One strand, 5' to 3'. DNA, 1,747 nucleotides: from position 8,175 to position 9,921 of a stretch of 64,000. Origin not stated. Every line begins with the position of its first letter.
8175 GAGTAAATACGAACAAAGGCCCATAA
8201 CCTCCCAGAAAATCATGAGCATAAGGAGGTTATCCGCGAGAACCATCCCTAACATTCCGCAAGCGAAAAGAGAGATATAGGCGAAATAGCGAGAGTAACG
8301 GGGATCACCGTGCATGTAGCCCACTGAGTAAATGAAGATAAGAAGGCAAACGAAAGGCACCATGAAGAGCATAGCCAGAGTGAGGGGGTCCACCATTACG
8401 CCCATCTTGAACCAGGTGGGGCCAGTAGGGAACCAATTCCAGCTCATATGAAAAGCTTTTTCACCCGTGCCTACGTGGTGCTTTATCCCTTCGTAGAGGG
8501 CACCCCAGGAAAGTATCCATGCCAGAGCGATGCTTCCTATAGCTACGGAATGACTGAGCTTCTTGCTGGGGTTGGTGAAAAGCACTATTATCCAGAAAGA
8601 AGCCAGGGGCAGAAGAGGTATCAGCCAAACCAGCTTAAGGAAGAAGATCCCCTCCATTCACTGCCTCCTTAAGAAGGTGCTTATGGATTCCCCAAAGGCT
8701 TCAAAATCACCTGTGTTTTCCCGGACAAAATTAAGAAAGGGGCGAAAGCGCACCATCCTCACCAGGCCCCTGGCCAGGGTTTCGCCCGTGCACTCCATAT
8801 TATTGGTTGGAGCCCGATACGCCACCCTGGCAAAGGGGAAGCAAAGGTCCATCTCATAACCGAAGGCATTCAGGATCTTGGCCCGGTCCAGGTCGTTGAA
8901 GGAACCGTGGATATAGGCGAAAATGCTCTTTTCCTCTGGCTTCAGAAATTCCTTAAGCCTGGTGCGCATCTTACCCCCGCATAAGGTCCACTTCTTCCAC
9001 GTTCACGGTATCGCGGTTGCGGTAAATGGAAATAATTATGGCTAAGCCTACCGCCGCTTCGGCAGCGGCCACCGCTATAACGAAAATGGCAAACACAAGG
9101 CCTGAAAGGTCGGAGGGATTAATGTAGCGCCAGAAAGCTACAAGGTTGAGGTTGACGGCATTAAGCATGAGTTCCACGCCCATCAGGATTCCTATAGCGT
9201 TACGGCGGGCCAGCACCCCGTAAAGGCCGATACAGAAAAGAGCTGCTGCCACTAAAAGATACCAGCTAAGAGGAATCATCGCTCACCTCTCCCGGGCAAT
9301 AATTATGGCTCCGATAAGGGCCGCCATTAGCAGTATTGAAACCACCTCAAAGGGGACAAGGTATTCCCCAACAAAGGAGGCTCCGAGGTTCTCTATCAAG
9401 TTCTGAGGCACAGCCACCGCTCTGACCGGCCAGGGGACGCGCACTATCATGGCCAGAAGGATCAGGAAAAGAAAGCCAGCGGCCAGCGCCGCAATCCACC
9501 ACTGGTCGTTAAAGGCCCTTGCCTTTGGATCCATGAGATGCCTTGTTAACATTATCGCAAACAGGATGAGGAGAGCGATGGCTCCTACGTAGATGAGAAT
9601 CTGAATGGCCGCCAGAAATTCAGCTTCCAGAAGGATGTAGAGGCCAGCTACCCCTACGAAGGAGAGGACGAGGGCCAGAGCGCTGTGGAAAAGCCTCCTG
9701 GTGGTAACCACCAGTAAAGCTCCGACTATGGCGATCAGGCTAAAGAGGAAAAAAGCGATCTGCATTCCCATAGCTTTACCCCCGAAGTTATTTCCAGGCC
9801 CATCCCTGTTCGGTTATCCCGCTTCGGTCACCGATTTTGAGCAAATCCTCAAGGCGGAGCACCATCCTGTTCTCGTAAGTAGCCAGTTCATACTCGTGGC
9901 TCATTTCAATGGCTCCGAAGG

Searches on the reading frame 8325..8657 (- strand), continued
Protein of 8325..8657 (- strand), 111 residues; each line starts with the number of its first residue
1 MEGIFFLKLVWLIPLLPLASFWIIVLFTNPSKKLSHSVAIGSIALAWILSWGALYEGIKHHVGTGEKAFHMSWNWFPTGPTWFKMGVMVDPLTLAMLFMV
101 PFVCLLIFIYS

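Call 78: find_encoding_contigs(protein=P0026, flank=3000, max_places=2)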
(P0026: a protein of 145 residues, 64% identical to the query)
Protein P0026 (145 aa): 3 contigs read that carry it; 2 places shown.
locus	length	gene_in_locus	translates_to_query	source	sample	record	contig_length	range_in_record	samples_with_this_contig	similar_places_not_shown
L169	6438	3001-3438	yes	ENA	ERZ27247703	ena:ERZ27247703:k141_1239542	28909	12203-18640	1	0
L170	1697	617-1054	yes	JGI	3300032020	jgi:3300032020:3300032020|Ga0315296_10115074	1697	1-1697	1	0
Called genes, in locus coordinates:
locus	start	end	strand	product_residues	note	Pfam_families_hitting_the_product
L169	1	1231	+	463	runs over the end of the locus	PF00202:Aminotran_3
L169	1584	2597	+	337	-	PF00480:ROK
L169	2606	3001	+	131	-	PF18765:Polbeta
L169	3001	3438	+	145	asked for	PF01934:HepT-like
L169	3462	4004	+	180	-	PF07998:Peptidase_M54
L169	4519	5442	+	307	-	PF04909:Amidohydro_2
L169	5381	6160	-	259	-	PF22435:MRM3-like_sub_bind, PF08032:SpoU_sub_bind (weak), PF00588:SpoU_methylase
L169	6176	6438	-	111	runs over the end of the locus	PF00453:Ribosomal_L20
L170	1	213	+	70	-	?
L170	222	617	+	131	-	PF18765:Polbeta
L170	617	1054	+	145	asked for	PF01934:HepT-like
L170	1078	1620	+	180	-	PF07998:Peptidase_M54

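Call 85: search_protein_families(library=padloc, proteins=[L160:3615-4013:+, L160:4001-4429:+], max_evalue=0.01)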
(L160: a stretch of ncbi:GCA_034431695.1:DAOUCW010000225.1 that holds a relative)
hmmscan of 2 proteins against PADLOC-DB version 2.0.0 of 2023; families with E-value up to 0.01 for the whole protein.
L160:3615-4013:+ (132 aa): 2 families
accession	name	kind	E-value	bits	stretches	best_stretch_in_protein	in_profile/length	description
PDLC04906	PDC-S09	-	0.00097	17.5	1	23-79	27-83/98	-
PDLC04904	PDC-S09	-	0.0016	16.6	1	26-89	31-93/104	-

L160:4001-4429:+ (142 aa): 0 families

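Call 89: search_solved_structures(query=A5, max_evalue=0.001)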
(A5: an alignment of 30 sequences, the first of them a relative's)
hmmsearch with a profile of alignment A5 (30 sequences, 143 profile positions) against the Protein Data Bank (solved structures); distinct sequences matched with E-value up to 0.001: 7.
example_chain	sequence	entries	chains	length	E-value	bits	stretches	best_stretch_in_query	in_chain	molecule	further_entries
6m6u_B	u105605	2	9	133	6.4e-22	81.1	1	7-136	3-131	Toxin-antitoxin system toxin HepN family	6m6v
5yep_B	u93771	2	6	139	1.1e-21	80.3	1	7-136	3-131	Toxin-antitoxin system toxin HepN family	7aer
6m6w_B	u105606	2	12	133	6.9e-20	74.5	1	7-136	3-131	Toxin-antitoxin system toxin HepN family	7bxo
7ae9_A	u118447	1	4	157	8.8e-19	70.9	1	1-139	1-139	HEPN toxin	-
7ae6_A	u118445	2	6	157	1.4e-17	67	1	1-139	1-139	HEPN toxin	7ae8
7ae2_A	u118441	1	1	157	3.9e-16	62.4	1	1-139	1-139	HEPN toxin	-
1ylm_A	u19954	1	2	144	9e-09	38.5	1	16-141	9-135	hypothetical protein BSU32300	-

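Call 90: search_solved_structures(query=A3, max_evalue=0.001)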
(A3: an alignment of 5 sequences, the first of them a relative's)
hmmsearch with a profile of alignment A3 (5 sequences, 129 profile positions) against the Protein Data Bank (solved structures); distinct sequences matched with E-value up to 0.001: 0.

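Call 91: predict_structure(alignment_id=A5)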
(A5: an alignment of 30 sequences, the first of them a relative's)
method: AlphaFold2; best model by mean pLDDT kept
length: 142 residues; sequences in the alignment: 30
mean_pLDDT: 94.5   pTM: 0.88
mean pLDDT of the five models: 94.5, 94.1, 93.9, 93.1, 93.0
residues with pLDDT >= 90: 128; 70-90: 12; 50-70: 2; < 50: 0
segments of 3 or more residues with pLDDT < 50: none
pLDDT, mean of each block of 10 residues (from residue 1): 87 98 98 97 96 97 94 96 96 96 88 92 96 94 80
secondary structure, 60 per line:
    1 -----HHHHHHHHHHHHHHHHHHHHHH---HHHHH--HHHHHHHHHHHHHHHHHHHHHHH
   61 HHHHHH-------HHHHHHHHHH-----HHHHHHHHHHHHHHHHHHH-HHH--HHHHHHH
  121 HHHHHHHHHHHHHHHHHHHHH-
elements in order: H6-27 H31-35 H38-66 H74-83 H89-107 H114-141

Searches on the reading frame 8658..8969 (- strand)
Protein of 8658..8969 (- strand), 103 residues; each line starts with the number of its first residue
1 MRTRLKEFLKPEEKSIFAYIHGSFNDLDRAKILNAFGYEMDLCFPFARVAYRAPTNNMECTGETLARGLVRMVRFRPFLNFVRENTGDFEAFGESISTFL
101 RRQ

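Call 4: search_protein_families(library=pfam, proteins=[window:8658-8969:-], max_evalue=10)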
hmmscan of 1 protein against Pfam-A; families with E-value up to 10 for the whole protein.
window:8658-8969:- (103 aa): 1 family
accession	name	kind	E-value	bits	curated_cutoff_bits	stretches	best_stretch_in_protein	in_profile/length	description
PF17206.9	SeqA_N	-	0.031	14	23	1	87-102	16-31/36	SeqA protein N-terminal domain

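Call 5: search_protein_families(library=ncbifam, proteins=[window:8658-8969:-], max_evalue=10)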
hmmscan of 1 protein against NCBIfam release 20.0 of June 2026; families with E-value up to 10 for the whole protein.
window:8658-8969:- (103 aa): 0 families

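Call 6: search_solved_structures(query=window:8658-8969:-, max_evalue=10, show_alignments=2)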
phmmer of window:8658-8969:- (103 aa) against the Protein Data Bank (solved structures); distinct sequences matched with E-value up to 10: 7.
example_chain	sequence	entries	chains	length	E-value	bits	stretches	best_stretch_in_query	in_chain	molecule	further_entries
5onu_A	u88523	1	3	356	0.078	16.5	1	18-69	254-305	Outer membrane protein OmpU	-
6ehc_A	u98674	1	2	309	0.23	15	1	18-69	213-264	Outer membrane protein U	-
6ehb_A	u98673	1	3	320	0.24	14.9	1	18-69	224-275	Outer membrane protein U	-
9v10_Aa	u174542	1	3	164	0.33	14.5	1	33-94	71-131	Sperm axonemal maintenance protein CFAP97D1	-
4v3p_LR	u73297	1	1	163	0.46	14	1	24-71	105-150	60S ribosomal protein L18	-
8jiv_CQ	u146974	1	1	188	0.65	13.5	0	24-71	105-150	Ribosomal protein L18e/L15P domain-containing protein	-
4v7e_CQ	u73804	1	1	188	0.65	13.5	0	24-71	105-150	60S ribosomal protein L18E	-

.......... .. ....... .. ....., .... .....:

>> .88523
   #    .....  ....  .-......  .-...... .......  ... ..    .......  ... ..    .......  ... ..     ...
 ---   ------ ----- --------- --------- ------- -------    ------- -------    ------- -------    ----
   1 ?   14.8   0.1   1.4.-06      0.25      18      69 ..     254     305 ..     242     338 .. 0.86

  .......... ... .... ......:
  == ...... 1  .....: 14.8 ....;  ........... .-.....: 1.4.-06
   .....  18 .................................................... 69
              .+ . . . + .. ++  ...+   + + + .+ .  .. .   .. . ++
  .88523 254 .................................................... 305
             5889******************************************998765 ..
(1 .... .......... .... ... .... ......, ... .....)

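Call 7: find_homologous_proteins(query=window:8658-8969:-, max_evalue=0.001)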
Query window:8658-8969:- (103 aa): 1 proteins with E <= 0.001 among 5 candidates.
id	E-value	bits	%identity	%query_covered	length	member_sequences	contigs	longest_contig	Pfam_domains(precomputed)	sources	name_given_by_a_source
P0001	4.7e-63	227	100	100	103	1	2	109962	-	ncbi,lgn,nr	ncbi:MAG: hypothetical protein RMK30_05655 [Anaerolineae bacterium]|nr:hypothetical protein [Anaerol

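Call 10: find_encoding_contigs(protein=P0001, flank=10000, max_places=6)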
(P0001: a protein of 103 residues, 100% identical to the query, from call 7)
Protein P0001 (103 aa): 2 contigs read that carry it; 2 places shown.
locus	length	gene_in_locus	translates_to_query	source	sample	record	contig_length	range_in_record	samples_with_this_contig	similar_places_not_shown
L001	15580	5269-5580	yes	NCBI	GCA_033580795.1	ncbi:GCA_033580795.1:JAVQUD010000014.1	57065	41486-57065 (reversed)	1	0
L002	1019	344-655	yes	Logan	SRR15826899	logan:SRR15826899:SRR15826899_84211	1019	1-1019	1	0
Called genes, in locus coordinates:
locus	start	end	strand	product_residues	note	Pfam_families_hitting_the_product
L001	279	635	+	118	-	PF00507:Oxidored_q4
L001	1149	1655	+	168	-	PF00329:Complex1_30kDa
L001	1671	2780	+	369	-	PF00374:NiFeSe_Hases (weak), PF00346:Complex1_49kDa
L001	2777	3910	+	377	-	PF00146:NADHdh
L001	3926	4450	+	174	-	PF13183:Fer4_8 (faint), PF13534:Fer4_17 (faint), PF13237:Fer4_10 (weak), PF14697:Fer4_21, PF00037:Fer4 (weak), PF12838:Fer4_7, PF13187:Fer4_9, PF00037:Fer4, +5 more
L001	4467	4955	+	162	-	PF00499:Oxidored_q3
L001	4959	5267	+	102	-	PF00420:Oxidored_q2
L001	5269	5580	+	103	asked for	-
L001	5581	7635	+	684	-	PF00662:Proton_antipo_N, PF00361:Proton_antipo_M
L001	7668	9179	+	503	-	PF00361:Proton_antipo_M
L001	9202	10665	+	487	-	PF00361:Proton_antipo_M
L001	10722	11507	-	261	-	PF00005:ABC_tran, PF02463:SMC_N (faint), PF13304:AAA_21 (faint)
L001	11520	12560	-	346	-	PF01032:FecCD, PF00950:ABC-3 (weak)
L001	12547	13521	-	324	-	PF01497:Peripla_BP_2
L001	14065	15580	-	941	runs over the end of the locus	PF13231:PMT_2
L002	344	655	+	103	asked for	-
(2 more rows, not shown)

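Call 13: predict_structure(protein=window:8658-8969:-)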
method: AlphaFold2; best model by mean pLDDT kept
length: 103 residues; sequences in the alignment: 1
mean_pLDDT: 67.4   pTM: 0.61
mean pLDDT of the five models: 67.4, 46.2, 45.4, 44.2, 40.0
residues with pLDDT >= 90: 0; 70-90: 61; 50-70: 22; < 50: 20
segments of 3 or more residues with pLDDT < 50: 1-3, 41-57
pLDDT, mean of each block of 10 residues (from residue 1): 66 83 81 69 41 43 74 79 68 71 64
secondary structure, 60 per line:
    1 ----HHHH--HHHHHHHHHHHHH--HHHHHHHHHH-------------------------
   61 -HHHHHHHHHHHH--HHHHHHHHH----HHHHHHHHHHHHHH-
elements in order: H5-8 H11-23 H26-35 H62-73 H76-84 H89-102

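Call 16: search_protein_representatives(protein=window:8658-8969:-)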
Query: 103 residues. Proteins with E-value up to 0.001 (for the whole library): 2; up to 1e-10: 1; up to 1e-30: 1. The best 2 are listed.
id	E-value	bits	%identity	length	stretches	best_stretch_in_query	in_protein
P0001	1.5e-63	227.3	100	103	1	1-103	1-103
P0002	3.2e-09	53.0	-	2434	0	-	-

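Call 24: find_related_loci(query=window:8658-8969:-, collection=metagenome_contigs, flank=4000)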
Query window:8658-8969:- (103 aa) in metagenome_contigs; peptide patterns used: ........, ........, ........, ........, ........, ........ (x = any residue, [..] = any of these).
315 stretches matched a pattern, but none encodes a relative of the query by tblastn (E <= 1e-3).

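Call 27: fold_search(model_id=the predicted structure, library=pdb)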
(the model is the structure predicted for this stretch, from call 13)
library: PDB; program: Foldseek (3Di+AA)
matches with E <= 10: 3; with E <= 0.001: 0
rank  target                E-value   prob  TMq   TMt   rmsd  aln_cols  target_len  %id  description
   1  6pfv_E                3.2e+00  0.02  0.17  0.13  16.4       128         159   15  Structure of S. venezuelae RisG-WhiG-c-di-GMP complex: orthorhombic crystal form (released 2019-11-13)
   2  4d6t_H                9.0e+00  0.03  0.24  0.34   9.5        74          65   15  Cytochrome bc1 bound to the 4(1H)-pyridone GW844520 (released 2015-01-14)
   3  2c0g_B                9.5e+00  0.02  0.23  0.14  10.9       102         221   13  Structure of PDI-related Chaperone, Wind mutant-Y53S (released 2006-08-29)

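Call 30: search_dna_similar(query=window:8658-8969:-, collection=phages, mode=protein, max_evalue=1)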
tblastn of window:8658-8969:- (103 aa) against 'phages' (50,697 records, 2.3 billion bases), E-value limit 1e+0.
No match.

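Call 31: search_dna_similar(query=window:8658-8969:-, collection=plasmids, mode=protein, max_evalue=1)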
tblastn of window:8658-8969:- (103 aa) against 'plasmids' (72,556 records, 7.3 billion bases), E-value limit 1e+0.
No match.

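Call 85: search_protein_families(library=padloc, proteins=[window:8658-8969:-], max_evalue=0.01)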
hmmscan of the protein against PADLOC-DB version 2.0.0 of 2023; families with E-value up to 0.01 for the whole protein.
window:8658-8969:- (103 aa): 0 families

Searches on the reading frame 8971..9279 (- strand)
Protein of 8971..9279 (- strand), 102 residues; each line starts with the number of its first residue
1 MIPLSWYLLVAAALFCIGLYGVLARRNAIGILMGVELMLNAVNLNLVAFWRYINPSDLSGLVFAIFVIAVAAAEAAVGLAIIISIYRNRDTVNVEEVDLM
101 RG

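Call 11: search_protein_families(library=pfam, proteins=[window:8971-9279:-])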
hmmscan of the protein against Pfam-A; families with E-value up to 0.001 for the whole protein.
window:8971-9279:- (102 aa): 1 family
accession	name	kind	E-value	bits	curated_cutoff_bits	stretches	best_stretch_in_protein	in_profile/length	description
PF00420.29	Oxidored_q2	-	1.3e-31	108.6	26.1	1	6-102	1-95/95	NADH-ubiquinone/plastoquinone oxidoreductase chain 4L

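Call 20: find_related_loci(query=window:8971-9279:-, collection=genome_contigs, flank=4000)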
Query window:8971-9279:- (102 aa) in genome_contigs; peptide patterns used: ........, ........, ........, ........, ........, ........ (x = any residue, [..] = any of these).
600 stretches matched a pattern (row limit reached: there are more); 361 encode a relative of the query (tblastn E <= 1e-3); the best 80 are kept; 80 distinct loci.
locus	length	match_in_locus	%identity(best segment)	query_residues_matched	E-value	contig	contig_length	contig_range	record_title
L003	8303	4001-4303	79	2-102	5e-51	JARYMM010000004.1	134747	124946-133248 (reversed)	MAG: Anaerolineae bacterium isolate A05DMB-I-32 NODE_4_length_134747_cov_6.923324, whole genome shotgun sequence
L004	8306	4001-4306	72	1-102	1e-41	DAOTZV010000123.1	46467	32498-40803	MAG TPA_asm: Anaerolineae bacterium isolate H6_565 k131_1223807, whole genome shotgun sequence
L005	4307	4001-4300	80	2-101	5e-41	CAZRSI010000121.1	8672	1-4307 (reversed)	MAG TPA_asm: uncultured Anaerolineae bacterium isolate binchicken_co6_220 genome assembly, contig: NODE_10313_length_867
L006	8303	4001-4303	71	1-101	9e-41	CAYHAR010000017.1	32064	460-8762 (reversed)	MAG TPA_asm: uncultured Anaerolineae bacterium isolate ERP119294_co1_453 genome assembly, contig: NODE_1527_length_32064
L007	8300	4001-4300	62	2-101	3e-40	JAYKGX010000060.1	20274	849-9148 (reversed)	MAG: Synechococcales cyanobacterium isolate 1279498 NODE_9056787, whole genome shotgun sequence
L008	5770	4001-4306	74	1-102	2e-38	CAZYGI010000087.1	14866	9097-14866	MAG TPA_asm: uncultured Anaerolineales bacterium isolate binchicken_co115_307 genome assembly, contig: NODE_6271_length_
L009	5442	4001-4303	69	1-101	1e-37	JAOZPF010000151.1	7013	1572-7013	MAG: Anaerolineae bacterium isolate GMC4.metabat2.178_sub GMC4_18820_length_7013_cov_6.215148, whole genome shotgun sequ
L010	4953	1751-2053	70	1-101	3e-37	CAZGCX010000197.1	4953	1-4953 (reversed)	MAG TPA_asm: uncultured Anaerolineaceae bacterium isolate SRP214966_co2_109 genome assembly, contig: NODE_34787_length_4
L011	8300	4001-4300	62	1-102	7e-37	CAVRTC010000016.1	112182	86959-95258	MAG: uncultured Actinomycetes bacterium isolate MFD04212.bin.2.162 genome assembly, contig: contig_57988, whole genome s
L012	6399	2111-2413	71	1-101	3e-36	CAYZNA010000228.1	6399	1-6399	MAG TPA_asm: uncultured Anaerolineales bacterium isolate binchicken_co232_135 genome assembly, contig: NODE_22751_length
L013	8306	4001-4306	73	1-102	2e-36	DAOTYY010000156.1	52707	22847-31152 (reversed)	MAG TPA_asm: Anaerolineaceae bacterium isolate H34_448 k137_1052915, whole genome shotgun sequence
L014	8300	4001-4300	70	2-101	5e-36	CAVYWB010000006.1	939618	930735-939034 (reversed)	MAG: uncultured Chloroflexia bacterium isolate MFD01476.bin.1.140 genome assembly, contig: contig_35748, whole genome sh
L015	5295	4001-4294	64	4-101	1e-35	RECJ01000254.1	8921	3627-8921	MAG: Leptolyngbya sp. DLM2.Bin27 NODE_12664_length_8921_cov_18.8742, whole genome shotgun sequence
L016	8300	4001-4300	62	2-101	3e-35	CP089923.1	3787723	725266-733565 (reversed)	MAG: Nodosilinea sp. LVE1205-7 chromosome, complete genome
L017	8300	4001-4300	61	1-102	7e-35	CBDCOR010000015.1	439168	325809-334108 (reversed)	MAG: Acidobacteriota bacterium isolate 12027c94-f6f4-4eaf-a87d-71b3b0204df9 genome assembly, contig: contig_15, whole ge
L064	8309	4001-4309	68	1-102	2e-29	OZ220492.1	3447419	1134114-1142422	MAG: Caldilineaceae bacterium isolate e886e3b1-96bd-41d4-96ed-8e2f365de7fb genome assembly, chromosome: 1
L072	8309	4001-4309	56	2-102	1e-28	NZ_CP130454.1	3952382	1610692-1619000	Candidatus Fervidibacter sacchari strain PD1 chromosome, complete genome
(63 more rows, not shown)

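Call 38: search_protein_families(library=pfam, proteins=[L072:4319-4699:+, L072:4696-5010:+, L064:4309-4716:+], max_evalue=0.01)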
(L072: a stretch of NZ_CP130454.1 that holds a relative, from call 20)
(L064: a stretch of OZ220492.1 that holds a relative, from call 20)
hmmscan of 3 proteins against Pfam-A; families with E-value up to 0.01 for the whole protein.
L072:4319-4699:+ (126 aa): 1 family
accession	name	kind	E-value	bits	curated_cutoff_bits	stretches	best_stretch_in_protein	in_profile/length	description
PF05168.19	HEPN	-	1.1e-13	51.8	22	1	8-122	5-116/117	HEPN domain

L072:4696-5010:+ (104 aa): 0 families

L064:4309-4716:+ (135 aa): 3 families
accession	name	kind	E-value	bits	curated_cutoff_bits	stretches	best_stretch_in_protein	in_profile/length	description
PF07719.23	TPR_2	-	0.0048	17.4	27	1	20-51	3-34/34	Tetratricopeptide repeat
PF13371.12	TPR_9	-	0.008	16.6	35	0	19-62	30-73/73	Tetratricopeptide repeat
PF14559.12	TPR_19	-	0.0094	16.7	25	0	29-62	2-35/68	Tetratricopeptide repeat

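Call 55: search_protein_families(library=ncbifam, proteins=[L005:3300-3707:+, L005:3709-3984:+, L072:4696-5010:+], max_evalue=0.001)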
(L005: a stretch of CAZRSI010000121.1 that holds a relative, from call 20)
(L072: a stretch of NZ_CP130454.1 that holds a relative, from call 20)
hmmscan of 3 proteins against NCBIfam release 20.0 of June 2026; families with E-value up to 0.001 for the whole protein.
L005:3300-3707:+ (135 aa): 0 families

L005:3709-3984:+ (91 aa): 0 families

L072:4696-5010:+ (104 aa): 0 families

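Call 85: search_protein_families(library=padloc, proteins=[L072:4319-4699:+, L072:4696-5010:+, L005:3300-3707:+, L005:3709-3984:+], max_evalue=0.01)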
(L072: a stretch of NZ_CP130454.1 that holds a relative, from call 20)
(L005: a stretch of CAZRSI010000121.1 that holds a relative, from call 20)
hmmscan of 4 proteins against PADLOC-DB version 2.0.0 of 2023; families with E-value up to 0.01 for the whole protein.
L072:4319-4699:+ (126 aa): 0 families

L072:4696-5010:+ (104 aa): 1 family
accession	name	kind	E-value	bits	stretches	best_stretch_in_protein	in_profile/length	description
PDLC04559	PDC-M28B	-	0.0073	13.4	1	48-80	333-365/438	-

L005:3300-3707:+ (135 aa): 0 families

L005:3709-3984:+ (91 aa): 0 families

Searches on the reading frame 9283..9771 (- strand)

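Call 11: search_protein_families(library=pfam, proteins=[window:9283-9771:-])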
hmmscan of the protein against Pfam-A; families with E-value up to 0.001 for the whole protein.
window:9283-9771:- (162 aa): 1 family
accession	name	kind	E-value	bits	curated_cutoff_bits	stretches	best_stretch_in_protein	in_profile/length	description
PF00499.25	Oxidored_q3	-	1.7e-39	135.3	33.2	1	17-158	1-146/146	NADH-ubiquinone/plastoquinone oxidoreductase chain 6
